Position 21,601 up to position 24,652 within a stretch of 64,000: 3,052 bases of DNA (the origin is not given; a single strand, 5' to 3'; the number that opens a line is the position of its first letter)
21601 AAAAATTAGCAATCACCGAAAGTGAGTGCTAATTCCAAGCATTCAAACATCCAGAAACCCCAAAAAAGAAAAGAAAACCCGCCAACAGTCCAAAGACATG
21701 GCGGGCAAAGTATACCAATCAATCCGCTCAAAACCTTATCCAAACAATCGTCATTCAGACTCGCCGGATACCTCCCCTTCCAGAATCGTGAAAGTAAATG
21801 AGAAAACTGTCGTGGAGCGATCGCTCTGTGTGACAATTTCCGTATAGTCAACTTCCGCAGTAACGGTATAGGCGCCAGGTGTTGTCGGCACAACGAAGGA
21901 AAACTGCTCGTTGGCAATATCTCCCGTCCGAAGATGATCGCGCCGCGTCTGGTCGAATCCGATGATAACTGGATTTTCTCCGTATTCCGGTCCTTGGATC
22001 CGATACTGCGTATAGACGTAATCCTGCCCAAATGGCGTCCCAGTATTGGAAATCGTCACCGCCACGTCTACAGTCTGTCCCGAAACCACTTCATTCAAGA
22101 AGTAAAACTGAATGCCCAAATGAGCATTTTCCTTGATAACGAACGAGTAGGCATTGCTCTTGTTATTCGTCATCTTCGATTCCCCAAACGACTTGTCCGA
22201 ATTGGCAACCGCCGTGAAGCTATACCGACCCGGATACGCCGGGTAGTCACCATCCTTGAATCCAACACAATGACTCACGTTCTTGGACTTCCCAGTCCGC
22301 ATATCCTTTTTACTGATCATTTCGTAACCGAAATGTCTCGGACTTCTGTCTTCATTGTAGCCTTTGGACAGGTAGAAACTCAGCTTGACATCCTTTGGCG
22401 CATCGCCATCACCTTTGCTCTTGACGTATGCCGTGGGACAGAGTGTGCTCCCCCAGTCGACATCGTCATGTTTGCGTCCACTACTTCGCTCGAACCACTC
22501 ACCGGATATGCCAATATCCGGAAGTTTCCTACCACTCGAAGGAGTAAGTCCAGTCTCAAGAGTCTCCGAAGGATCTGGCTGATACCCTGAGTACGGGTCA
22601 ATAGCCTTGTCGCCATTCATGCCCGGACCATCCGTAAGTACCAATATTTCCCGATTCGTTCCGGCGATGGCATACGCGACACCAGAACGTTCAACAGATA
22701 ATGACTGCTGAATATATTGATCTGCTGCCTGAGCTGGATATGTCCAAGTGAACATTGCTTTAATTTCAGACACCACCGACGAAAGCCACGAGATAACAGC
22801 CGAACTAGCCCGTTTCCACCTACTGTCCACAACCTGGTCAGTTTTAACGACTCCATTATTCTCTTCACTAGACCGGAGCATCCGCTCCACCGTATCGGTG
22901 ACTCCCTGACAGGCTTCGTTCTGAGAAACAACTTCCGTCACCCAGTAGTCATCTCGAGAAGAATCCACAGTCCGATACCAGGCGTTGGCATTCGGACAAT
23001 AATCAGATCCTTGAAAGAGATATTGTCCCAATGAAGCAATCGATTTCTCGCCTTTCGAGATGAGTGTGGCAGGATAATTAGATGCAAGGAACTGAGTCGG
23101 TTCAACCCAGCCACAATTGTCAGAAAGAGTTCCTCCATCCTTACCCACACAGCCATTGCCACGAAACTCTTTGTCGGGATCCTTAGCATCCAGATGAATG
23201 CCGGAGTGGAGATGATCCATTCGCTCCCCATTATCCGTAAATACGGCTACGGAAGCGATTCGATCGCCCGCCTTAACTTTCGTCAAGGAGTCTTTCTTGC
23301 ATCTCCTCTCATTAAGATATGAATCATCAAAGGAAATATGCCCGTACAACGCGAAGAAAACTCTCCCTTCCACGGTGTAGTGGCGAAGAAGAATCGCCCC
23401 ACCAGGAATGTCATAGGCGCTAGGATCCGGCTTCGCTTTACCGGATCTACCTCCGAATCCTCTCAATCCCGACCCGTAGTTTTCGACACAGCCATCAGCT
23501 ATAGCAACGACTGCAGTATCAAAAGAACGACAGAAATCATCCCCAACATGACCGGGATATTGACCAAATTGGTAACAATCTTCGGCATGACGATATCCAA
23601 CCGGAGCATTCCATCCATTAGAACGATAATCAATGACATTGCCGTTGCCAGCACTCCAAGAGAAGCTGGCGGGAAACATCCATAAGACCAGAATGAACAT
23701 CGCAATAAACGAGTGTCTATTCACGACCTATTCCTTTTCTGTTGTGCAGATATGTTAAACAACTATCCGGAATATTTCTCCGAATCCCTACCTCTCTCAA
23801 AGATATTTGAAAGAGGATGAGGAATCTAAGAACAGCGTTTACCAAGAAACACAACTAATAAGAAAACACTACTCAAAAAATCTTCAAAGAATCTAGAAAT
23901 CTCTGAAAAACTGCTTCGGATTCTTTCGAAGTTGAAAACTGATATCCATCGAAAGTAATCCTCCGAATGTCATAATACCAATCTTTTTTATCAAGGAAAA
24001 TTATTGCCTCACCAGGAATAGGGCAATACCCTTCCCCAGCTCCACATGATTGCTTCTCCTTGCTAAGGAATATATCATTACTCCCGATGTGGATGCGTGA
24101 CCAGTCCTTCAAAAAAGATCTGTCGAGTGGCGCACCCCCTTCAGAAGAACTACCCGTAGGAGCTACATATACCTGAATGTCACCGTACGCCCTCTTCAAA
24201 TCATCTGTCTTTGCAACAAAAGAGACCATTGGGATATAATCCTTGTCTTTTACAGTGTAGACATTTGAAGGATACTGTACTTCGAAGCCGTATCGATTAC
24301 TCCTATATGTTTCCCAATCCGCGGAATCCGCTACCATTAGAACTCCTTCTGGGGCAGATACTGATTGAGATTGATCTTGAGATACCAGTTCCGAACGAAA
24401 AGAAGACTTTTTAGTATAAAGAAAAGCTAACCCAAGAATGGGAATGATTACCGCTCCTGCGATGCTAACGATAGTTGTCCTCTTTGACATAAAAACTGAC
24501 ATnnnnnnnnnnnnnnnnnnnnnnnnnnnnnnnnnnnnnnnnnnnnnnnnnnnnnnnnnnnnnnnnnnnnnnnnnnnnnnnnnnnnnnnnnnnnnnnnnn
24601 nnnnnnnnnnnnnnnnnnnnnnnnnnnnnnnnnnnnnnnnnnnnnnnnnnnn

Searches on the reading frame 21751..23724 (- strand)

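Call 10: search_protein_families(library=pfam, proteins=[window:21751-23724:-], max_evalue=0.01)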
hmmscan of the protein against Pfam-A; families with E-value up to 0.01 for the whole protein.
window:21751-23724:- (657 aa): 1 family
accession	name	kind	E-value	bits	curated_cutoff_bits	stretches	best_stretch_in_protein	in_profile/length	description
PF07705.17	CARDB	-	3e-07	31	22.7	1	544-635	13-93/101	CARDB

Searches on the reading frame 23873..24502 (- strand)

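Call 10: search_protein_families(library=pfam, proteins=[window:23873-24502:-], max_evalue=0.01)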
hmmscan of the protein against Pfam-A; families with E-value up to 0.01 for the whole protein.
window:23873-24502:- (209 aa): 0 families

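Call 14: search_protein_families(library=pfam, proteins=[window:23873-24502:-], max_evalue=10)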
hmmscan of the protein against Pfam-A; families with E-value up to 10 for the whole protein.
window:23873-24502:- (209 aa): 3 families
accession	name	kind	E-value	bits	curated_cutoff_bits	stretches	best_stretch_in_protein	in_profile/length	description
PF15152.11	Kisspeptin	-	0.035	15.3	27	1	41-73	41-73/76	Kisspeptin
PF18933.6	PsbP_2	-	0.096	13.1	27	1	14-88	3-69/184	PsbP-like protein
PF12123.13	CBD_PlyG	-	0.54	10.5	28.2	1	169-178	34-43/44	PlyG Cell wall binding domain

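Call 15: search_protein_families(library=ncbifam, proteins=[window:23873-24502:-], max_evalue=1)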
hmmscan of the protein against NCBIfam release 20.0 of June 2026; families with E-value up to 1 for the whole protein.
window:23873-24502:- (209 aa): 0 families
